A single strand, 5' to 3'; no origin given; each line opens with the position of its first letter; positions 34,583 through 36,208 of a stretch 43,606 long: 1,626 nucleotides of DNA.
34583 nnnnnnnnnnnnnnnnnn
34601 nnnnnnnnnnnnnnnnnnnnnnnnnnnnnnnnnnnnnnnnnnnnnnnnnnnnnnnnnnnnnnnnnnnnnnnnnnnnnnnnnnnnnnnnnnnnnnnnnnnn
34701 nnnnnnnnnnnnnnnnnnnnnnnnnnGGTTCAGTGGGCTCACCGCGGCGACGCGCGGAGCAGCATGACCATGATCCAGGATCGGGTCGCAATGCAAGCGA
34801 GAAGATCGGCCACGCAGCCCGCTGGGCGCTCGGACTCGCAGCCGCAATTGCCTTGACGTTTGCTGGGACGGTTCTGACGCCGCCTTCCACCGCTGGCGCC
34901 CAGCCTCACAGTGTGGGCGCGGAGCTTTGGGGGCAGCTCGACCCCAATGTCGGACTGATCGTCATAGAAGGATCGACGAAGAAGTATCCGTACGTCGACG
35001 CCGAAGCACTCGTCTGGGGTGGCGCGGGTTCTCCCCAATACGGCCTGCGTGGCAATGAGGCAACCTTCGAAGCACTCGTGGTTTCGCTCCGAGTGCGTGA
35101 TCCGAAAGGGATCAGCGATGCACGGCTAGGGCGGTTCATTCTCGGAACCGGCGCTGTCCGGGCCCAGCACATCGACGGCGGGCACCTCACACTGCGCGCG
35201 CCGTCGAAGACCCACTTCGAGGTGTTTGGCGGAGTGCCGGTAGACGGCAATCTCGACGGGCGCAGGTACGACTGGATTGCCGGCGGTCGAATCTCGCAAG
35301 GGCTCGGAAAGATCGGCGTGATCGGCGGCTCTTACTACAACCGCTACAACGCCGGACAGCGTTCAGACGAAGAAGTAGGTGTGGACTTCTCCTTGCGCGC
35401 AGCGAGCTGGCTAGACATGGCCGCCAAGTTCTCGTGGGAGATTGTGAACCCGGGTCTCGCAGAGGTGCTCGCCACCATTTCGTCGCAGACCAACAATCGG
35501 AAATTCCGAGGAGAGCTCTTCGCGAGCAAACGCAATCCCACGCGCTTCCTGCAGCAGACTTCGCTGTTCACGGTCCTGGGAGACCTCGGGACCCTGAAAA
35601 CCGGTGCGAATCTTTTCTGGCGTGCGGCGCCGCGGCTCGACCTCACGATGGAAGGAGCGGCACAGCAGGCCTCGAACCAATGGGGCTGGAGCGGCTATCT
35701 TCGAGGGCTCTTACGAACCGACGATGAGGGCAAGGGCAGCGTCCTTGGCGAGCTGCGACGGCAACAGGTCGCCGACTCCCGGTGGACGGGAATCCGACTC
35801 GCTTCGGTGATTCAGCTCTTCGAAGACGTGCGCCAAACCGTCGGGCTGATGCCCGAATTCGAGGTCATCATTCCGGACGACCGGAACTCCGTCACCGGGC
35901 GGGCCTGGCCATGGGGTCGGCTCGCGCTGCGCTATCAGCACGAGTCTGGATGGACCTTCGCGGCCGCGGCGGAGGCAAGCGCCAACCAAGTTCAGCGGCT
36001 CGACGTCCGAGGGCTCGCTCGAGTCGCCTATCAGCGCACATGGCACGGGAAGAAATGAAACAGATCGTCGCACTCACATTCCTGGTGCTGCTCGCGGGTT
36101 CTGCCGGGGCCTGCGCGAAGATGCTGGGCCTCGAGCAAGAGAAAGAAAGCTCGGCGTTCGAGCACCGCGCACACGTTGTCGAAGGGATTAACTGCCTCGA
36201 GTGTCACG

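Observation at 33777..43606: Dense multiheme cytochrome c island: candidate trans-envelope / extracellular electron transfer system with a non-canonical parts list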

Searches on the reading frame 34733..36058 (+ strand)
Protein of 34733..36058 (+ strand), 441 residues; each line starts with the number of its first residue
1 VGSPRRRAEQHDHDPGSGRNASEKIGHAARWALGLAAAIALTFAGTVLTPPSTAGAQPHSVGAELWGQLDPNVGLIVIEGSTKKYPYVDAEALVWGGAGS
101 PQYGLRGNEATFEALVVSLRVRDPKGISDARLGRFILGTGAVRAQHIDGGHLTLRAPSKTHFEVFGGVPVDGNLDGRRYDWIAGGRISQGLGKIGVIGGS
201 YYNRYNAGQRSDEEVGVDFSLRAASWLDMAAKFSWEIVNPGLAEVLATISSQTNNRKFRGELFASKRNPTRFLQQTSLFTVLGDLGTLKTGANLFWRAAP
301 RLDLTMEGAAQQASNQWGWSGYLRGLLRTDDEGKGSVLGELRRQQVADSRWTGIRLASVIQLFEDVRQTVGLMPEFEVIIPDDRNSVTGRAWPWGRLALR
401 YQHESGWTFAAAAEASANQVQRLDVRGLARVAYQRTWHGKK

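Call 4: search_protein_families(library=pfam, proteins=[window:34733-36058:+], max_evalue=0.01)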
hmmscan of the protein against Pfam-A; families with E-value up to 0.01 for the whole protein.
window:34733-36058:+ (441 aa): 0 families

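Call 5: search_protein_families(library=ncbifam, proteins=[window:34733-36058:+], max_evalue=0.01)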
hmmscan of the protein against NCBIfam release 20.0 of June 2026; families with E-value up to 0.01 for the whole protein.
window:34733-36058:+ (441 aa): 0 families

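Call 8: find_homologous_proteins(query=window:34733-36058:+, max_evalue=0.001)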
Query window:34733-36058:+ (441 aa): 292 proteins with E <= 0.001 among 8000 candidates; the best 120 are listed.
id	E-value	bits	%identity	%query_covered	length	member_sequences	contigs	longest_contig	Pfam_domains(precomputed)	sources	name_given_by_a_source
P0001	2.1e-257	872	87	99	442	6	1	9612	-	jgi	jgi:hypothetical protein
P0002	1.5e-252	856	92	93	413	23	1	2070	-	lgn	-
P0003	1.5e-249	846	93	89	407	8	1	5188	-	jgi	jgi:hypothetical protein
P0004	1.3e-243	827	90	90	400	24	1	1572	-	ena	-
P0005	2.9e-243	826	91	87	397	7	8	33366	-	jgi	jgi:hypothetical protein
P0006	1.3e-241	820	89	87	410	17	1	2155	-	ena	-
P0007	1.7e-236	803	87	89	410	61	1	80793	-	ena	-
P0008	1.3e-229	781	88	86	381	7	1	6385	-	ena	-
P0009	3.0e-229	779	78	98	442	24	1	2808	-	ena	-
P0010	1.5e-220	751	81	90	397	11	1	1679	-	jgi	jgi:hypothetical protein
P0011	5.1e-220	749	75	99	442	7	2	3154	-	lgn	-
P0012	9.8e-220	748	83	86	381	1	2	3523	-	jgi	-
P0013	1.5e-219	747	80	89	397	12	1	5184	-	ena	-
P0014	3.7e-219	746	83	86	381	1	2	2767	-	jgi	-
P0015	1.7e-217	741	75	100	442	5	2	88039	-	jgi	-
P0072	6.9e-184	630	72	88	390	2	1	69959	-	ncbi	ncbi:MAG: hypothetical protein AAF436_00575 [Myxococcota bacterium]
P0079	1.8e-179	615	64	99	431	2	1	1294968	-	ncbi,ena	-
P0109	1.5e-76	276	42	90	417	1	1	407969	-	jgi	jgi:hypothetical protein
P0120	1.8e-75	273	43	79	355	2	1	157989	-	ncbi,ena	-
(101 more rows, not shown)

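Call 13: find_encoding_contigs(protein=P0079, flank=10000, max_places=2)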
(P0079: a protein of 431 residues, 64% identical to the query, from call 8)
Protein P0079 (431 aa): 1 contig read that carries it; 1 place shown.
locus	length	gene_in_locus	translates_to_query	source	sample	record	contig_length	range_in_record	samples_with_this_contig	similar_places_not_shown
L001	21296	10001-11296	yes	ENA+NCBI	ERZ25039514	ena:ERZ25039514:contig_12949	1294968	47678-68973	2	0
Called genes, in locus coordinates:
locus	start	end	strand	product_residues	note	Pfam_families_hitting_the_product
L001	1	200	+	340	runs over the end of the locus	PF00296:Bac_luciferase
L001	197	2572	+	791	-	PF01326:PPDK_N, PF27448:Rph_4th, PF00391:PEP-utilizers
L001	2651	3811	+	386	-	PF06245:DUF1015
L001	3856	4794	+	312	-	PF08240:ADH_N, PF00107:ADH_zinc_N, PF13602:ADH_zinc_N_2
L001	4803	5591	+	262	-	PF01738:DLH (weak), PF12146:Hydrolase_4, PF00561:Abhydrolase_1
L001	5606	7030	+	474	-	PF18604:PreAtp-grasp (faint)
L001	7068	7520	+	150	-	-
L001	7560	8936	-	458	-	PF00291:PALP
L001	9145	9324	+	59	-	-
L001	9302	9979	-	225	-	PF03264:Cytochrom_NNT, PF22113:Mtrc-MtrF_II-IV_dom (faint)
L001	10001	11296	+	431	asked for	-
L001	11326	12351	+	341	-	PF14522:Cytochrome_C7 (faint)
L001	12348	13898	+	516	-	PF02085:Cytochrom_CIII (faint), PF09699:Paired_CXXCH_1 (faint), PF14522:Cytochrome_C7 (faint), PF14537:Cytochrom_c3_2 (faint), PF22113:Mtrc-MtrF_II-IV_dom (faint)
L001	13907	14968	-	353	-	PF14522:Cytochrome_C7 (faint)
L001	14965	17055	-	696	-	-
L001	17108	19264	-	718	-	PF14522:Cytochrome_C7 (faint), PF14537:Cytochrom_c3_2 (faint), PF22113:Mtrc-MtrF_II-IV_dom (faint)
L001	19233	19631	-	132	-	-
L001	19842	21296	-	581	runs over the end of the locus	PF01734:Patatin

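Call 14: find_encoding_contigs(protein=P0109, flank=10000, max_places=2)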
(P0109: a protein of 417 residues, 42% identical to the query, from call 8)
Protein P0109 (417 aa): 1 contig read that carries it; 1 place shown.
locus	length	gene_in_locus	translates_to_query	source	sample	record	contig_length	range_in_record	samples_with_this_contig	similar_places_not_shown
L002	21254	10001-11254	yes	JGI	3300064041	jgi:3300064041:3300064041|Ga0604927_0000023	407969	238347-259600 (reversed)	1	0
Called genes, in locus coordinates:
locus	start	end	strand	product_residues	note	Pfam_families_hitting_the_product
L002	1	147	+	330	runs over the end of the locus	PF03480:DctP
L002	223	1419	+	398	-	PF04290:DctQ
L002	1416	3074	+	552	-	PF06808:DctM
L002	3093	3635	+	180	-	-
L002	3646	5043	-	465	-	PF01554:MatE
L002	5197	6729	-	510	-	PF14522:Cytochrome_C7 (faint), PF09698:GSu_C4xC__C2xCH (weak)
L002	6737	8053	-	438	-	PF14522:Cytochrome_C7 (faint), PF22113:Mtrc-MtrF_II-IV_dom (faint)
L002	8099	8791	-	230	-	-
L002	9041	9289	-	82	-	-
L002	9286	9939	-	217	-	PF03264:Cytochrom_NNT, PF22113:Mtrc-MtrF_II-IV_dom (faint), PF14537:Cytochrom_c3_2 (faint)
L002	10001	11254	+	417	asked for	-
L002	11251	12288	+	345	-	PF14522:Cytochrome_C7 (weak)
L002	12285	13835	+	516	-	-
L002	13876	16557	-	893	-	PF00069:Pkinase, PF07714:PK_Tyr_Ser-Thr, PF03109:ABC1 (faint), PF14531:Kinase-like (faint), PF01636:APH (weak), PF00069:Pkinase, PF07714:PK_Tyr_Ser-Thr, PF14559:TPR_19 (weak), +1 more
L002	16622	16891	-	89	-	-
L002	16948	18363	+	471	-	PF18458:XPB_DRD, PF00270:DEAD, PF04851:ResIII, PF16203:ERCC3_RAD25_C, PF00271:Helicase_C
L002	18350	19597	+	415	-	PF05626:DUF790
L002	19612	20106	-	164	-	PF07885:Ion_trans_2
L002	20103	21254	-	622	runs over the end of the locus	PF01145:Band_7, PF15975:Flot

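Call 15: find_encoding_contigs(protein=P0120, flank=10000, max_places=2)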
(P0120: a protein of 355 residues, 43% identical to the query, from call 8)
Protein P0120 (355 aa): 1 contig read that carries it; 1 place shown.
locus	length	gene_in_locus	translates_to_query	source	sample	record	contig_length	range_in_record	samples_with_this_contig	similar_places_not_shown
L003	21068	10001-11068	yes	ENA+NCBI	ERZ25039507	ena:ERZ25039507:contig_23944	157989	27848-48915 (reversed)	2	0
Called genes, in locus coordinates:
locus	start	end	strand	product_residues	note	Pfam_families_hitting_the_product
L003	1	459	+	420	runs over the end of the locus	PF25989:YknX_C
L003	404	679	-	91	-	PF00072:Response_reg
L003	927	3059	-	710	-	PF02629:CoA_binding, PF13380:CoA_binding_2, PF13607:Succ_CoA_lig, PF19045:Ligase_CoA_2, PF13549:ATP-grasp_5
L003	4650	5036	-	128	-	PF00072:Response_reg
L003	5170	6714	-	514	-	PF14522:Cytochrome_C7 (faint), PF09698:GSu_C4xC__C2xCH (weak)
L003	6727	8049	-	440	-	PF14522:Cytochrome_C7 (faint), PF22113:Mtrc-MtrF_II-IV_dom (faint), PF02335:Cytochrom_C552 (weak)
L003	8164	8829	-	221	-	-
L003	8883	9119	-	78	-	-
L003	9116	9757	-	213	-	PF03264:Cytochrom_NNT, PF22113:Mtrc-MtrF_II-IV_dom (faint)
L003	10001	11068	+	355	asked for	-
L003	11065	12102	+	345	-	PF14522:Cytochrome_C7 (faint)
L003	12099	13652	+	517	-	-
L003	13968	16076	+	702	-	PF00512:HisKA, PF02518:HATPase_c, PF00072:Response_reg, PF01627:Hpt (weak)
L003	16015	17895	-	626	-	PF00916:Sulfate_transp, PF01740:STAS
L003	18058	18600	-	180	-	-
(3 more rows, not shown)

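Call 16: predict_structure(alignment_id=A1)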
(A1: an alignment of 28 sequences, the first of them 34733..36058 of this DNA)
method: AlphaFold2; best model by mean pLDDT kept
length: 441 residues; sequences in the alignment: 28
mean_pLDDT: 76.0   pTM: 0.62
mean pLDDT of the five models: 76.0, 75.1, 74.7, 74.6, 60.5
residues with pLDDT >= 90: 95; 70-90: 219; 50-70: 75; < 50: 52
segments of 3 or more residues with pLDDT < 50: 1-24, 48-56, 268-285
pLDDT, mean of each block of 10 residues (from residue 1): 39 38 55 75 58 52 73 68 70 64 59 73 88 78 78 92 89 65 92 91 74 84 88 83 85 86 69 35 54 88 91 83 90 85 83 91 87 91 84 89 89 82 79 77 44
secondary structure, 60 per line:
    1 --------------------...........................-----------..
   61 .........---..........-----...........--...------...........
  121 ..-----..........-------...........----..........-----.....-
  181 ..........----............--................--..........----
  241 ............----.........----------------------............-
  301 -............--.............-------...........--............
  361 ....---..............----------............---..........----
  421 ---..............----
elements in order: H21-47 E59-69 E73-82 E88-98 E110-122 E128-137 E145-155 E160-169 H175-179 E181-190 E195-206 E209-224 E227-236 E241-252 E257-265 E288-299 E302-313 E316-328 E336-346 E349-364 E368-381 E392-403 E407-416 E424-437

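Call 18: find_encoding_contigs(protein=P0072, flank=10000, max_places=2)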
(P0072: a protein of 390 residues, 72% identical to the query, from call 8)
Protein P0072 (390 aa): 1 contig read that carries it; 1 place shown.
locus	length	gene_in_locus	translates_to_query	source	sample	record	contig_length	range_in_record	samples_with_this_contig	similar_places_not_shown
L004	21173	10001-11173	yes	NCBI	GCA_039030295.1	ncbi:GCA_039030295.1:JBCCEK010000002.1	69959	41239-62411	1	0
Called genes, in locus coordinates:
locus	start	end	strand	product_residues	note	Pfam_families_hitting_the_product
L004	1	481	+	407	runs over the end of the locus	PF00111:Fer2, PF00970:FAD_binding_6 (faint), PF00175:NAD_binding_1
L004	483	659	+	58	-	-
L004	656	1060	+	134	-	PF00571:CBS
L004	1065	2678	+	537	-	PF00370:FGGY_N, PF02782:FGGY_C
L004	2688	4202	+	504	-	PF00282:Pyridoxal_deC, PF00266:Aminotran_5, PF01041:DegT_DnrJ_EryC1 (weak)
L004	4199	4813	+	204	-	PF13521:AAA_28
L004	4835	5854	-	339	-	PF08240:ADH_N, PF00107:ADH_zinc_N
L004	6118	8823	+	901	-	PF00690:Cation_ATPase_N, PF00122:E1-E2_ATPase, PF00702:Hydrolase, PF13246:Cation_ATPase, PF12710:HAD (weak), PF08282:Hydrolase_3 (faint), PF00689:Cation_ATPase_C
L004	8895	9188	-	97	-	-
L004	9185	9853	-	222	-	PF03264:Cytochrom_NNT, PF22113:Mtrc-MtrF_II-IV_dom (faint), PF14522:Cytochrome_C7 (faint)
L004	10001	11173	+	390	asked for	-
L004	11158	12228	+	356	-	PF14522:Cytochrome_C7 (faint)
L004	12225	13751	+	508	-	PF02085:Cytochrom_CIII (faint), PF09699:Paired_CXXCH_1 (faint), PF14522:Cytochrome_C7 (faint), PF14537:Cytochrom_c3_2 (faint)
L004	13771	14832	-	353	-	PF14522:Cytochrome_C7 (faint)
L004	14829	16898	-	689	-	PF14522:Cytochrome_C7 (faint)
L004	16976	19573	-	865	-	PF13290:CHB_HEX_C_1, PF13287:Fn3_assoc (weak), PF02085:Cytochrom_CIII (faint), PF14522:Cytochrome_C7 (faint), PF22113:Mtrc-MtrF_II-IV_dom (faint)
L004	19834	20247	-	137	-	PF00571:CBS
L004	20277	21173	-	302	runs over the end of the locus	PF14256:YwiC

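Call 19: fold_search(model_id=the predicted structure, library=pdb)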
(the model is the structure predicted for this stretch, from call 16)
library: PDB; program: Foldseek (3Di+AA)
matches with E <= 10: 924; with E <= 0.001: 151
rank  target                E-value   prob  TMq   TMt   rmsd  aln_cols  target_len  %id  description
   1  9fy9_D                2.7e-08  1.00  0.50  0.35   8.4       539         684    9  Cryo-EM structure of the type 1 chaperone-usher pilus FimD-tip complex (FimDHGFC) - Conformer 1 (released 2025-06-04)
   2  2vqi_A                2.4e-07  1.00  0.37  0.36  11.0       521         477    9  Structure of the P pilus usher (PapC) translocation pore (released 2008-05-27)
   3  9fw9_D                2.6e-07  1.00  0.48  0.34  11.6       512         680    8  Cryo-EM structure of the type 1 pilus assembly platform as part of the FimA-bound chaperone-usher pilus complex (FimDH (released 2025-06-04)
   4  9fx8_D                2.7e-07  1.00  0.49  0.35  11.6       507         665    9  Cryo-EM structure of the FimI-bound type 1 pilus assembly platform complex - Local refinement (released 2025-06-04)
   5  2vqi_B                3.0e-07  1.00  0.42  0.40  12.6       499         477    8  Structure of the P pilus usher (PapC) translocation pore (released 2008-05-27)
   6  9fxs_D                3.2e-07  1.00  0.49  0.36  12.0       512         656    9  Cryo-EM structure of the type 1 pilus complex including pilus rod and FimI-bound assembly platform after incorporation (released 2025-06-04)
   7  3rfz_B                4.0e-07  1.00  0.43  0.27  13.5       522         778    7  Crystal structure of the FimD usher bound to its cognate FimC:FimH substrate (released 2011-06-01)
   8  7lhh_C                4.6e-07  1.00  0.49  0.30  11.0       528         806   10  Cryo-EM structure of E. coli P pilus tip assembly intermediate PapC-PapD-PapK-PapG in the second conformation (released 2021-08-11)
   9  9fxb_D                5.0e-07  1.00  0.45  0.34  12.8       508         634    9  Cryo-EM structure of the type 1 pilus assembly platform as part of the FimI-bound chaperone-usher pilus complex (FimDH (released 2025-06-04)
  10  9bog_D                5.2e-07  1.00  0.48  0.30   9.8       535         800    9  Structural basis for adhesin secretion by the outer-membrane usher in type 1 pili (released 2024-10-09)
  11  3rfz_E                5.8e-07  1.00  0.47  0.30  13.2       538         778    8  Crystal structure of the FimD usher bound to its cognate FimC:FimH substrate (released 2011-06-01)
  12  3ohn_A                6.9e-07  1.00  0.46  0.44  10.3       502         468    8  Crystal structure of the FimD translocation domain (released 2011-06-01)
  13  6e14_D                7.3e-07  1.00  0.41  0.26  11.7       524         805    9  Handover mechanism of the growing pilus by the bacterial outer membrane usher FimD (released 2018-10-17)
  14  6cd2_C                8.3e-07  1.00  0.41  0.28   9.8       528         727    9  Crystal structure of the PapC usher bound to the chaperone-adhesin PapD-PapG (released 2018-10-03)
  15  4foz                  1.4e-06  1.00  0.32  0.35  10.8       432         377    9  Crystal Structure of OccD1 (OprD) Y282R/D307H (released 2013-03-13)
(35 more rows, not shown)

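Call 21: find_related_loci(query=A1, collection=genome_contigs, flank=10000)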
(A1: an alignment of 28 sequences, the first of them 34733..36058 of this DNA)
Query A1 (441 aa) in genome_contigs; peptide patterns used: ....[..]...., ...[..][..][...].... (x = any residue, [..] = any of these).
228 stretches matched a pattern; 187 encode a relative of the query (tblastn E <= 1e-3); the best 80 are kept; 79 distinct loci.
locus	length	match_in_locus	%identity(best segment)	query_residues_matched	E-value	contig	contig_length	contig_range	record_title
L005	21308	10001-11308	86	3-441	0e+0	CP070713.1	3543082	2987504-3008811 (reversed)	MAG: Myxococcales bacterium isolate bin5 chromosome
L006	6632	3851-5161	86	2-441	0e+0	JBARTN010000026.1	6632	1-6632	MAG: Polyangiales bacterium isolate MFD12925_ilm_asm_bin34 k127_40480, whole genome shotgun sequence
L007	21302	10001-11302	87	4-441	0e+0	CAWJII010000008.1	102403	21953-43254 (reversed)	MAG: uncultured delta proteobacterium isolate MFD03804.bin.1.151 genome assembly, contig: contig_54015, whole genome sho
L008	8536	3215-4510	85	6-441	0e+0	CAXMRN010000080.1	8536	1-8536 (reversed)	MAG: uncultured Polyangiaceae bacterium isolate 07C-BC-St07_bin.2.orig genome assembly, contig: k141_3060756, whole geno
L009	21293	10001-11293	83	7-441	0e+0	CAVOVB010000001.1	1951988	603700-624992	MAG: uncultured delta proteobacterium isolate MFD09779.bin.2.182 genome assembly, contig: contig_12172, whole genome sho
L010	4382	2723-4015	83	7-441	0e+0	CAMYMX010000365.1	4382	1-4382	MAG: uncultured Polyangiaceae bacterium isolate FCS_M_Myxococcota_13.1 genome assembly, contig: NODE_30853_length_4382_c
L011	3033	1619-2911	82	7-441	0e+0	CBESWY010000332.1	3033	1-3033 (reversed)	MAG TPA_asm: uncultured Myxococcales bacterium isolate SRR7614711_binner13_Refined_24 genome assembly, contig: ERZ250838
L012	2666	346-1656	83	3-441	0e+0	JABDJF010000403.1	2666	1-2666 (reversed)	MAG: Myxococcales bacterium isolate SS_bin_16 k127_3339884, whole genome shotgun sequence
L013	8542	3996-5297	78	4-441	0e+0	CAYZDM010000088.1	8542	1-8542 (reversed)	MAG TPA_asm: uncultured Sandaracinaceae bacterium isolate SRP155585_co1_222 genome assembly, contig: NODE_5354_length_85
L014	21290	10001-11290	77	8-441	0e+0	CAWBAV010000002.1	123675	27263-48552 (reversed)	MAG: uncultured delta proteobacterium isolate MFD09779.bin.1.20 genome assembly, contig: contig_12166, whole genome shot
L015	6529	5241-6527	77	6-438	0e+0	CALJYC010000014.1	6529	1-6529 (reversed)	MAG: uncultured bacterium isolate N3_Bin_MAXBIN__017_sub_1 genome assembly, contig: c_000000701038, whole genome shotgun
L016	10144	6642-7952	75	3-441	0e+0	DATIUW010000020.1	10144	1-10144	MAG TPA_asm: Polyangiales bacterium isolate SMAG_U15991 k141_38543, whole genome shotgun sequence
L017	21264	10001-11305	74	4-441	0e+0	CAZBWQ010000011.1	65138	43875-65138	MAG TPA_asm: uncultured Sandaracinaceae bacterium isolate binchicken_co176_246 genome assembly, contig: NODE_96_length_6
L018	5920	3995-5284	75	7-440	0e+0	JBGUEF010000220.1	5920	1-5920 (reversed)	MAG: Deltaproteobacteria bacterium isolate 35D-01 NODE_220_length_5920_cov_2.612014, whole genome shotgun sequence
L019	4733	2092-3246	82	57-441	0e+0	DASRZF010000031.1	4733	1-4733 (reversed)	MAG TPA_asm: Polyangiales bacterium isolate SMAG_U14152 k141_2087936, whole genome shotgun sequence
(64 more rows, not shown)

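Call 41: search_solved_structures(query=A1, max_evalue=10)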
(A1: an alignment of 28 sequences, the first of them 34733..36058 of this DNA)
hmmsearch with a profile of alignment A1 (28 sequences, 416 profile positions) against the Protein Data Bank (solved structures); distinct sequences matched with E-value up to 10: 5.
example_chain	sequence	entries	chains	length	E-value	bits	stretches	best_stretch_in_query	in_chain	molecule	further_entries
3cmu_A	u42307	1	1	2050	7.6e-12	47.7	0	256-299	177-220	Protein recA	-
3cmt_A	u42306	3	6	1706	6.6e-10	41.3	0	256-299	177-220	Protein recA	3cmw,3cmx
3cmv_A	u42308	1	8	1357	7.9e-08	34.4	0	256-299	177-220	Protein recA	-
8s70_D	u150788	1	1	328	0.78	11.4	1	256-299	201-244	Protein RecA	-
8qpt_A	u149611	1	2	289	1.3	10.7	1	105-127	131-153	inorganic diphosphatase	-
